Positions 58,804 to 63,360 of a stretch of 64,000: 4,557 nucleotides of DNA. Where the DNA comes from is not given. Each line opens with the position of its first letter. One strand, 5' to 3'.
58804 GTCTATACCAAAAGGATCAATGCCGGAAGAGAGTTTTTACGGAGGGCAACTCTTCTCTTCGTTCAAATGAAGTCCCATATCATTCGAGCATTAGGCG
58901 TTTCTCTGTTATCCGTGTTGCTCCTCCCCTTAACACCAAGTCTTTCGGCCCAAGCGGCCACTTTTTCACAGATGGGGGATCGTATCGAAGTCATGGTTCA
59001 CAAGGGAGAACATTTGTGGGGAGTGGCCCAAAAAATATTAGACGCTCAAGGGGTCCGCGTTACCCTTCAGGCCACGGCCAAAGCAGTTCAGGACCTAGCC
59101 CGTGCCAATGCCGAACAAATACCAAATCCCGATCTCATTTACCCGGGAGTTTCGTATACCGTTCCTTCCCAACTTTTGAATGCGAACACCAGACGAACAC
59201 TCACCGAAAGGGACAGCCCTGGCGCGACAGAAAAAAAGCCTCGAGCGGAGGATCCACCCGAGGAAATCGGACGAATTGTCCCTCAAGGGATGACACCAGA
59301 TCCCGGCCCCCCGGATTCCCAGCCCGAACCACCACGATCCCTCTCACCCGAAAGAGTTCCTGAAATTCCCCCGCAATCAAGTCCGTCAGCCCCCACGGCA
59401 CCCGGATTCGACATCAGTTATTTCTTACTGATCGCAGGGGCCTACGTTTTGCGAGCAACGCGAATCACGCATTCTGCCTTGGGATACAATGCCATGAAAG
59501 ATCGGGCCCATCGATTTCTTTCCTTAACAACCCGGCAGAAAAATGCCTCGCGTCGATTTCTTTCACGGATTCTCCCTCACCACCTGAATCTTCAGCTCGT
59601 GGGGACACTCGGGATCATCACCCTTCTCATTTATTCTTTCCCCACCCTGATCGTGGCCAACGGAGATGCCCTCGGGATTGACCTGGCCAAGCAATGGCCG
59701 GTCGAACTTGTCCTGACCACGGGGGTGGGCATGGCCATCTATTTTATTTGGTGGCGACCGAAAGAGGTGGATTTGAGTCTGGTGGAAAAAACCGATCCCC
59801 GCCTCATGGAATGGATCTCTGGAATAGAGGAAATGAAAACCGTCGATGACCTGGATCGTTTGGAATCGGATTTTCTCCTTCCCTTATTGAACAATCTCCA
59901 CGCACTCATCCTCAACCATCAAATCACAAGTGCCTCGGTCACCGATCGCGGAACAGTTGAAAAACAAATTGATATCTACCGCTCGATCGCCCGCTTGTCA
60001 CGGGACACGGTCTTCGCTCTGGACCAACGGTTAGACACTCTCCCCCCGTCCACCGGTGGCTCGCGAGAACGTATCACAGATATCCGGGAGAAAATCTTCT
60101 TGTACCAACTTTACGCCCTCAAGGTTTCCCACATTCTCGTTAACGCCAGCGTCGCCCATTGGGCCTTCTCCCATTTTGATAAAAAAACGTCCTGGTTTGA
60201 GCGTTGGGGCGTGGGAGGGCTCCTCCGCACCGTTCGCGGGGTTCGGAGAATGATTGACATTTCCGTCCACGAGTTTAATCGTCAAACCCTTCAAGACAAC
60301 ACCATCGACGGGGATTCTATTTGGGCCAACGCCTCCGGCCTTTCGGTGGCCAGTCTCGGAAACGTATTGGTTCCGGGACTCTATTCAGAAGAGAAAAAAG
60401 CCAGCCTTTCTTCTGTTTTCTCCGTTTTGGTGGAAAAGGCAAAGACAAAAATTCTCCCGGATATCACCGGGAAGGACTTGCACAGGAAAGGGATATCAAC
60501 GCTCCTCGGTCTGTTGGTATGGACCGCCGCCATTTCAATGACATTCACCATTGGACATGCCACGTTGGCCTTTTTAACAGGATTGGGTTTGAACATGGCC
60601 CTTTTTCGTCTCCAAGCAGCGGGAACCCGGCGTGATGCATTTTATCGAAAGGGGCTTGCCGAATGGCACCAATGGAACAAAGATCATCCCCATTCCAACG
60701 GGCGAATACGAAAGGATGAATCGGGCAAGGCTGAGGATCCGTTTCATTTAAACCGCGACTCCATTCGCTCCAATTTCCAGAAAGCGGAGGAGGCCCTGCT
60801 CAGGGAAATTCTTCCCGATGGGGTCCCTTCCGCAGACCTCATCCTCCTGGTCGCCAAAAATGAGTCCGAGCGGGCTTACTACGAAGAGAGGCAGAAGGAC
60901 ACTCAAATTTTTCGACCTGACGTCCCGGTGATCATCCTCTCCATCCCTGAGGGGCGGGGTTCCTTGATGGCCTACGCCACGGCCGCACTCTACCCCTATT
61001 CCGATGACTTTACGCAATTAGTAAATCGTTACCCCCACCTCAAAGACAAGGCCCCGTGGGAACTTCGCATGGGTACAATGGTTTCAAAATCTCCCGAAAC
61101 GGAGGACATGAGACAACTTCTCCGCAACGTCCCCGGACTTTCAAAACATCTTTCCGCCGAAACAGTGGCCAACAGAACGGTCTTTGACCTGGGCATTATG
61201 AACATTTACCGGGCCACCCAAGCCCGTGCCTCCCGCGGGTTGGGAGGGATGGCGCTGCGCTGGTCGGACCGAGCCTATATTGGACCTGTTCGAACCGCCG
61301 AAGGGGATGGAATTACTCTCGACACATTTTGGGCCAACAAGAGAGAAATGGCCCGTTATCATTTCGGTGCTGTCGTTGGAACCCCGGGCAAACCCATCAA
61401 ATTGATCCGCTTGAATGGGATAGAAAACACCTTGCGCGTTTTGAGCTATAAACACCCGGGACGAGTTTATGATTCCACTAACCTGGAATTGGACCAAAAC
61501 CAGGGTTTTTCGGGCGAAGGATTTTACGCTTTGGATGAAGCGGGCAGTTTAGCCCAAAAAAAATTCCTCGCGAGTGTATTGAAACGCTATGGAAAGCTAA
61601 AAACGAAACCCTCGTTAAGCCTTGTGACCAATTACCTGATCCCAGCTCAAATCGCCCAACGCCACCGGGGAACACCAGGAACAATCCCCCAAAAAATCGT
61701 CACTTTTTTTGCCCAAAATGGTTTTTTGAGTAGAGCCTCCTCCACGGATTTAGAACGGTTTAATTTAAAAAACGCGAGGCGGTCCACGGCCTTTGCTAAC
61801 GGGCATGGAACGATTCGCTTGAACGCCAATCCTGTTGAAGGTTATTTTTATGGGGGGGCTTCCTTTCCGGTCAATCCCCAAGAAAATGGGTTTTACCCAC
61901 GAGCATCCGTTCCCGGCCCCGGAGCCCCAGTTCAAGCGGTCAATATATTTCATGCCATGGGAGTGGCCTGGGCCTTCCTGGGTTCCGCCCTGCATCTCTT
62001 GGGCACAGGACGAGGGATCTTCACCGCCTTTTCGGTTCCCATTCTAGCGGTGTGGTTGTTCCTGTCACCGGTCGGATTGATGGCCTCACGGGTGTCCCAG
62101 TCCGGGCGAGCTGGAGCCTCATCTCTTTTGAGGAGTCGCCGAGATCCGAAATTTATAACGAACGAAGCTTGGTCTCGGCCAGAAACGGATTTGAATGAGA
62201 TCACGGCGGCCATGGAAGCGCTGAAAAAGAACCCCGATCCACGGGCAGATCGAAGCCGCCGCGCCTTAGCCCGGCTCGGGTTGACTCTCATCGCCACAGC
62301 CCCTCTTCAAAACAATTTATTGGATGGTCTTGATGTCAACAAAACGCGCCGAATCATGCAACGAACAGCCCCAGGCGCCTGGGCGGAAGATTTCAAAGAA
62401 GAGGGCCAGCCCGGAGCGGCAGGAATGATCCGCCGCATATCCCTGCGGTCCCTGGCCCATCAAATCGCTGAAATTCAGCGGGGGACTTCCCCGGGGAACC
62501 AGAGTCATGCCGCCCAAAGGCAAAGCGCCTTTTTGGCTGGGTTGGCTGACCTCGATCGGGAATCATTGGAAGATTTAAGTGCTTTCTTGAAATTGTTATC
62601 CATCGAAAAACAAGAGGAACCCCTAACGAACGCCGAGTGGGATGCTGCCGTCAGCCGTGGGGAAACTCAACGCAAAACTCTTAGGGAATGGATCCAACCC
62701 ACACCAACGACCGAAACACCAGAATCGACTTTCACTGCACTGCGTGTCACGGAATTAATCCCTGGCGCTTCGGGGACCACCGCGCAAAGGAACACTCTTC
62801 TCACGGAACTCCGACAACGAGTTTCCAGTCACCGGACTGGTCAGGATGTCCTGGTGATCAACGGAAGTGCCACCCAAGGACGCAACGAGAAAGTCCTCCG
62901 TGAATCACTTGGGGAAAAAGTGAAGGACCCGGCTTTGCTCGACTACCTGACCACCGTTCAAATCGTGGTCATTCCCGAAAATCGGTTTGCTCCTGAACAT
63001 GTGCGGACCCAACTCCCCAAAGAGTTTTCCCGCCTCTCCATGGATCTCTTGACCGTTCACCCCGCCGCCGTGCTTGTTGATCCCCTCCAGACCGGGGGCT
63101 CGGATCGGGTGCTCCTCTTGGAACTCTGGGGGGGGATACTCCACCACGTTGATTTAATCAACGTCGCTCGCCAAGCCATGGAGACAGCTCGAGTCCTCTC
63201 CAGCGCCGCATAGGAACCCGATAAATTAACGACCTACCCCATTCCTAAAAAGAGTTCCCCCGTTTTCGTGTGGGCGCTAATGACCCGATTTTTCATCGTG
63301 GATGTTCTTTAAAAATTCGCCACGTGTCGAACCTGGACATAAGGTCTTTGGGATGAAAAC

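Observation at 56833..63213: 2126-aa orphan multi-domain envelope protein: LysM-like module, Tiki/TraB-like His motifs and three separated TM clusters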

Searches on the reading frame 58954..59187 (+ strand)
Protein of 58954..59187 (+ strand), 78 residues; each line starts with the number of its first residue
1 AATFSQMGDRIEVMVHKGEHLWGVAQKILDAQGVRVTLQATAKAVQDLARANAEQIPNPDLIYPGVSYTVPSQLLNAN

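Call 69: search_solved_structures(query=A5, max_evalue=10, show_alignments=2)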
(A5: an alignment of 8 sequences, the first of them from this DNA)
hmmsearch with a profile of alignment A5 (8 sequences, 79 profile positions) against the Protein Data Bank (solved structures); distinct sequences matched with E-value up to 10: 21.
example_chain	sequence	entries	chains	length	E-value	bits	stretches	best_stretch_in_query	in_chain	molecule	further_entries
7r1l_A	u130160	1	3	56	0.001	22.1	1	46-73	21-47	Spore coat assembly protein SafA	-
6q40_A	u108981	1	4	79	0.0013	21.8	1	46-74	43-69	LysM domain-containing protein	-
7pvc_A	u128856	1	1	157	0.0061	19.6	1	45-76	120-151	Potassium binding protein Kbp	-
7vcm_A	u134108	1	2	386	0.037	17.1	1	46-77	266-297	Green fluorescent protein,Potassium binding protein Kbp,Green fluorescent protein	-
8zex_A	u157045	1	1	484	0.17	15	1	46-75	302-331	HaloKbp1a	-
1f1e_A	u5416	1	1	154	0.27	14.4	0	21-45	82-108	HISTONE FOLD PROTEIN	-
6ve2_O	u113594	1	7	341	0.27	14.4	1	49-68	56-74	LysM domain-containing protein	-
2l9y_A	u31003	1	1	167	0.34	14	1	47-73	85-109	CVNH-LysM lectin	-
11ci_A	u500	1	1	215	0.52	13.4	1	45-74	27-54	Probable cell wall hydrolase LytN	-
8ag8_A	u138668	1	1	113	0.85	12.8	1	22-74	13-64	Fluorescence Recovery-like protein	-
6nz1_A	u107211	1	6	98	1.2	12.3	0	29-57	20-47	Design construct XXA_GVDQ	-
6nz3_A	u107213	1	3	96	1.4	12.1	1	28-57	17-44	Design construct XAA_GGHN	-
6o0c_A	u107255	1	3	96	1.5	12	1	28-55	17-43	Design construct XAA_GVDQ mutant M4L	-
6nxm_A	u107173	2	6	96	1.5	12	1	28-55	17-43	Design construct XAA_GVDQ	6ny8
6nx2_A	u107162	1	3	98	1.6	11.9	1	28-57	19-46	Design construct AAA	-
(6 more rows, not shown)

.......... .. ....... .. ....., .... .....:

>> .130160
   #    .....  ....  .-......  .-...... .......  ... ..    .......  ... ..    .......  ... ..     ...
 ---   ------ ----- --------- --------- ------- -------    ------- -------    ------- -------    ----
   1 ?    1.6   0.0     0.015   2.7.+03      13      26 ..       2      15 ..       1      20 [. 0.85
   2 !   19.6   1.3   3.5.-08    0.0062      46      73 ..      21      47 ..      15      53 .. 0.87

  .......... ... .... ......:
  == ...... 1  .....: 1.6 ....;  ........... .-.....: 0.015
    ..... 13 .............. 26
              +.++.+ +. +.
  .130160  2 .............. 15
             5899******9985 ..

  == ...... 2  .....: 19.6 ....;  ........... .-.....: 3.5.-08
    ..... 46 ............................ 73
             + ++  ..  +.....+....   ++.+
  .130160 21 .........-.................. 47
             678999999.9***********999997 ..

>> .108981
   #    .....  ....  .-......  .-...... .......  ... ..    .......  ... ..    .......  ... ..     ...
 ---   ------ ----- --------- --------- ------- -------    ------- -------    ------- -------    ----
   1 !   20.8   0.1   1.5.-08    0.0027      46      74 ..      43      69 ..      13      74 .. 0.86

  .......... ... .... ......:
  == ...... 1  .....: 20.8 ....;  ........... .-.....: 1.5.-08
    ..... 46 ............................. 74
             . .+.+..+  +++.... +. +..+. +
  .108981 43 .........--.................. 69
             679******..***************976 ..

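Call 70: search_protein_families(library=pfam, alignment_id=A5, max_evalue=10)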
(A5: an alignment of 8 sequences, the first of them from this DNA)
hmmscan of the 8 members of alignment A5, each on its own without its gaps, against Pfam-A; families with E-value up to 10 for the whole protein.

A. member 1, seq(78 aa): 1 family
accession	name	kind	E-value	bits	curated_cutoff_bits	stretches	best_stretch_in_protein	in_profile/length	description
PF01476.26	LysM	-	0.00056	20.2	20.9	1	15-65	3-37/43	LysM domain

B. families by the number of members that match (of 8 scanned): 7 families
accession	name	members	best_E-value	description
PF01476.26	LysM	7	8.2e-05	LysM domain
PF14601.11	TFX_C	2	0.012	DNA_binding protein, TFX, C-term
PF22255.2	Gp44-like_2nd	2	0.064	Baseplate hub protein gp44-like, second domain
PF15608.11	PELOTA_1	2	0.093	PELOTA RNA binding domain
PF15976.11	CooC_C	1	0.073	CS1-pili formation C-terminal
PF03241.18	HpaB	1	0.11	4-hydroxyphenylacetate 3-hydroxylase C terminal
PF14685.13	PDZ_Tricorn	1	0.12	Tricorn protease PDZ domain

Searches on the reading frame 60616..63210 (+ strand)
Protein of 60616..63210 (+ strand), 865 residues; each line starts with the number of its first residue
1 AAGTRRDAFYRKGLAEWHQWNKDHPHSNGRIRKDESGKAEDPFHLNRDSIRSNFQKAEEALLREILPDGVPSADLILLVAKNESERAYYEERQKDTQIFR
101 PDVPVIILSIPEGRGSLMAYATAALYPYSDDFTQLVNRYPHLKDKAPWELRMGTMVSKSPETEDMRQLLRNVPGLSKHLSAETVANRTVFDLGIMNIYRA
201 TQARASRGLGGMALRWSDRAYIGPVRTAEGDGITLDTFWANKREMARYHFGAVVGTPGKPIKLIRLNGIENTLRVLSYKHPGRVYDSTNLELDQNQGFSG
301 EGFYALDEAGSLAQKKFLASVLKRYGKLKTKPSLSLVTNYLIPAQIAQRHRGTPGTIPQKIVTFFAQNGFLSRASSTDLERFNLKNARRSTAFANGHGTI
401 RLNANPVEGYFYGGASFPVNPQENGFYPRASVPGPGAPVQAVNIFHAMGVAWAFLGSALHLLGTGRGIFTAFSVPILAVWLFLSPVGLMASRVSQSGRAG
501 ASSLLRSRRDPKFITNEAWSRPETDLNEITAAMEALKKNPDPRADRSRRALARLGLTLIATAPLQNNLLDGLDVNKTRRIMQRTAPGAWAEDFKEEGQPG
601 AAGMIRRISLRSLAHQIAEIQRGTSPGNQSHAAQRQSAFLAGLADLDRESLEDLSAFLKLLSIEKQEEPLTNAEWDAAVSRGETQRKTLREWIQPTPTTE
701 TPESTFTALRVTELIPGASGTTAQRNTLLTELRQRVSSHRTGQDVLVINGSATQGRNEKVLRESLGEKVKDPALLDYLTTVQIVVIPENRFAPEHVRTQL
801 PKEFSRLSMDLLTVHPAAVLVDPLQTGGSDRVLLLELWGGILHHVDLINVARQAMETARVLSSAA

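Call 51: predict_structure(alignment_id=A3)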
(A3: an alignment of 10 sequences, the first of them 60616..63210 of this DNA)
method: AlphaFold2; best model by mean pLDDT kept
length: 865 residues; sequences in the alignment: 10
mean_pLDDT: 53.2   pTM: 0.39
mean pLDDT of the five models: 53.2, 50.0, 48.3, 46.8, 42.4
residues with pLDDT >= 90: 38; 70-90: 221; 50-70: 148; < 50: 458
segments of 3 or more residues with pLDDT < 50: 1-47, 228-341, 343-345, 351-355, 368-530, 542-629, 689-702, 826-828, 854-865
pLDDT, mean of each block of 10 residues (from residue 1): 24 38 36 34 43 80 80 91 90 90 90 61 75 85 77 78 83 66 77 86 78 72 55 41 37 34 38 39 36 33 32 38 37 41 50 49 49 33 29 27 25 23 23 26 33 34 31 30 28 24 26 25 43 51 48 42 27 34 37 27 31 39 39 58 54 60 57 74 55 35 72 82 82 78 81 80 84 84 85 84 81 79 56 70 67 46 28
secondary structure, 60 per line:
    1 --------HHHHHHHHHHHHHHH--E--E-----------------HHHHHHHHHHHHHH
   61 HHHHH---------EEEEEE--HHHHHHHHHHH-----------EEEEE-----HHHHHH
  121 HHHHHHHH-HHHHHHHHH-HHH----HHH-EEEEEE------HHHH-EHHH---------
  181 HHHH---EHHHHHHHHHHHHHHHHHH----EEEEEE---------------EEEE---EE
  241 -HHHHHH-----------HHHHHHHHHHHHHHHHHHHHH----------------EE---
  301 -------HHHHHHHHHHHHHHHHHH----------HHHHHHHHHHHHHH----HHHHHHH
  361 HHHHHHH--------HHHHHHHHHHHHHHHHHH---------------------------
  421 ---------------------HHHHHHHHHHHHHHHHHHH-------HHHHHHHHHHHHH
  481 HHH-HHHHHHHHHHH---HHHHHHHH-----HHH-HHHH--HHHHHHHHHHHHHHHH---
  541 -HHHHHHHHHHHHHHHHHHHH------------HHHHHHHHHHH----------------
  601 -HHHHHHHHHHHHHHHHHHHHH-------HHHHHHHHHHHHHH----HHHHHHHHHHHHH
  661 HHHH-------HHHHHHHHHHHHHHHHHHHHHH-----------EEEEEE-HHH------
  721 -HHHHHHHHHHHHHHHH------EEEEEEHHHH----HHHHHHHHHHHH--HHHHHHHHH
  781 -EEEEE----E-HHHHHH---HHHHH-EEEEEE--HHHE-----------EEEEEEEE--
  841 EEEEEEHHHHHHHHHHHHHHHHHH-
elements in order (helices of 4 or more, strands of 3 or more residues): H9-23 H47-65 E75-80 H83-93 E105-109 H115-128 H130-138 E151-156 H163-166 H181-184 H189-206 E211-216 E232-235 H242-247 H259-279 H308-325 H336-349 H354-367 H376-393 H442-460 H468-483 H485-495 H499-506 H516-519 H522-537 H542-561 H574-584 H602-622 H630-643 H648-664 H672-693 E705-710 H722-737 E744-749 H750-753 H758-769 H772-780 E782-786 H793-798 H802-806 E808-813 E831-838 E841-846 H847-864

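Call 72: search_solved_structures(query=A3, max_evalue=10, show_alignments=2)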
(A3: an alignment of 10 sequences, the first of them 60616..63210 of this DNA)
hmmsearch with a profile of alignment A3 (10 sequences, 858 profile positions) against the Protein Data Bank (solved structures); distinct sequences matched with E-value up to 10: 1.
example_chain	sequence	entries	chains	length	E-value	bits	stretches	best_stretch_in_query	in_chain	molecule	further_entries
7prp_DDD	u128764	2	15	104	0.23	12.9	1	756-799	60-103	Heat-labile enterotoxin IIA, B chain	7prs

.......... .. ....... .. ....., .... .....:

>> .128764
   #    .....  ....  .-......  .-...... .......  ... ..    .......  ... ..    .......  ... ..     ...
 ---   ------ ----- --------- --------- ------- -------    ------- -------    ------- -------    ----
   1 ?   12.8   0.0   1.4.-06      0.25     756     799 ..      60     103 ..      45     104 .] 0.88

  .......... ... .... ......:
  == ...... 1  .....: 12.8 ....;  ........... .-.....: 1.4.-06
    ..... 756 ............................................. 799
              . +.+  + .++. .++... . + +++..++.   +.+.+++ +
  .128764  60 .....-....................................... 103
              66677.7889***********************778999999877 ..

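Call 88: fold_search(model_id=the predicted structure, library=pdb)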
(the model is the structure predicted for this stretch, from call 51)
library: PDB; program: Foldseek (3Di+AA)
matches with E <= 10: 793; with E <= 0.001: 0
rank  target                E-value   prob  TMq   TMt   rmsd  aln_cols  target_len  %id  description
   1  9lum_A                2.3e-02  0.41  0.10  0.17  26.5       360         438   11  Cryo-EM structure of Arabidopsis thaliana RGA in complex with GID1A (released 2025-07-09)
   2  4nmn_B                7.7e-02  0.08  0.05  0.09  25.7       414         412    9  Aquifex aeolicus replicative helicase (DnaB) complexed with ADP, at 3.3 resolution (released 2014-01-29)
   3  4nmn_A                8.6e-02  0.21  0.09  0.16  18.5       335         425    9  Aquifex aeolicus replicative helicase (DnaB) complexed with ADP, at 3.3 resolution (released 2014-01-29)
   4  8gbj_D                9.0e-02  0.20  0.09  0.18  18.1       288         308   14  Cryo-EM structure of a human BCDX2/ssDNA complex (released 2023-06-21)
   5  8ouy_C                9.5e-02  0.20  0.09  0.18  19.4       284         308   13  Human RAD51B-RAD51C-RAD51D-XRCC2 (BCDX2) complex, 3.4 A resolution (released 2023-06-21)
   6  2y0d_D                1.2e-01  0.23  0.10  0.16  17.4       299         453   13  BceC mutation Y10K (released 2011-07-27)
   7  4hh0_A                1.2e-01  0.12  0.07  0.12  23.1       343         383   12  Dark-state structure of AppA C20S without the Cys-rich region from Rb. sphaeroides (released 2013-06-05)
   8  4a8j_C                1.3e-01  0.14  0.06  0.15  13.6       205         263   10  Crystal Structure of the Elongator subcomplex Elp456 (released 2012-02-22)
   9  8fl2_NC               1.3e-01  0.07  0.09  0.12  36.3       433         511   11  Human nuclear pre-60S ribosomal subunit (State I1) (released 2023-07-12)
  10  5b3h_B                1.5e-01  0.14  0.09  0.15  19.4       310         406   11  The crystal structure of the JACKDAW/IDD10 bound to the heterodimeric SHR-SCR complex (released 2017-03-01)
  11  5b3g_B                1.7e-01  0.15  0.08  0.15  19.8       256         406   11  The crystal structure of the heterodimer of SHORT-ROOT and SCARECROW GRAS domains (released 2017-03-01)
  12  8a3v_A                1.7e-01  0.14  0.09  0.15  22.3       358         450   13  Crystal structure of the Vibrio cholerae replicative helicase (VcDnaB) in complex with its loader protein (VcDciA) (released 2023-02-15)
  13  2w6j_B                1.7e-01  0.13  0.10  0.16  21.2       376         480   15  Low resolution structures of bovine mitochondrial F1-ATPase during controlled dehydration: Hydration State 5. (released 2009-10-27)
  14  9fp0_E                1.8e-01  0.25  0.07  0.11  13.2       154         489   14  Cryo-EM structure of the 'crown'less Bcs macrocomplex for E. coli cellulose secretion in non-saturating c-di-GMP (loca (released 2024-10-16)
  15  9byk_C                1.8e-01  0.14  0.10  0.16  20.9       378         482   15  Cryo-EM structure of ATP synthase E state (released 2025-08-06)
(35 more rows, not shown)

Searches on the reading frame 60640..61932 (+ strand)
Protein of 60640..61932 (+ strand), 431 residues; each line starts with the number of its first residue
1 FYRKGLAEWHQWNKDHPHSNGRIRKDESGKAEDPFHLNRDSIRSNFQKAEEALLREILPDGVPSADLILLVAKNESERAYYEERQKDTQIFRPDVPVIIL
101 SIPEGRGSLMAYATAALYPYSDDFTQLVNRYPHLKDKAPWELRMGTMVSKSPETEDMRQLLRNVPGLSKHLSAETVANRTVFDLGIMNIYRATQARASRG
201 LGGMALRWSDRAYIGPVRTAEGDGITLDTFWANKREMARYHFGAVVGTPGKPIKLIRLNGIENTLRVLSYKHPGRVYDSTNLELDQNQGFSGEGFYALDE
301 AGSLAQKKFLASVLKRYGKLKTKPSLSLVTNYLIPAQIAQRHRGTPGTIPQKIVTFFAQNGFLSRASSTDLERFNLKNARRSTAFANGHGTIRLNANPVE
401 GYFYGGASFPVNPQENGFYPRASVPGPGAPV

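Call 24: find_homologous_proteins(query=window:60640-61932:+, max_evalue=0.001)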
Query window:60640-61932:+ (431 aa): 2 proteins with E <= 0.001 among 7194 candidates.
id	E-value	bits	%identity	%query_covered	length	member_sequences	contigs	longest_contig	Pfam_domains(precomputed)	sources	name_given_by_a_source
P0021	5.0e-160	551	59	99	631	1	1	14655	-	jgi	jgi:hypothetical protein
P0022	3.5e-92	328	49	75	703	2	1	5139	-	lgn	-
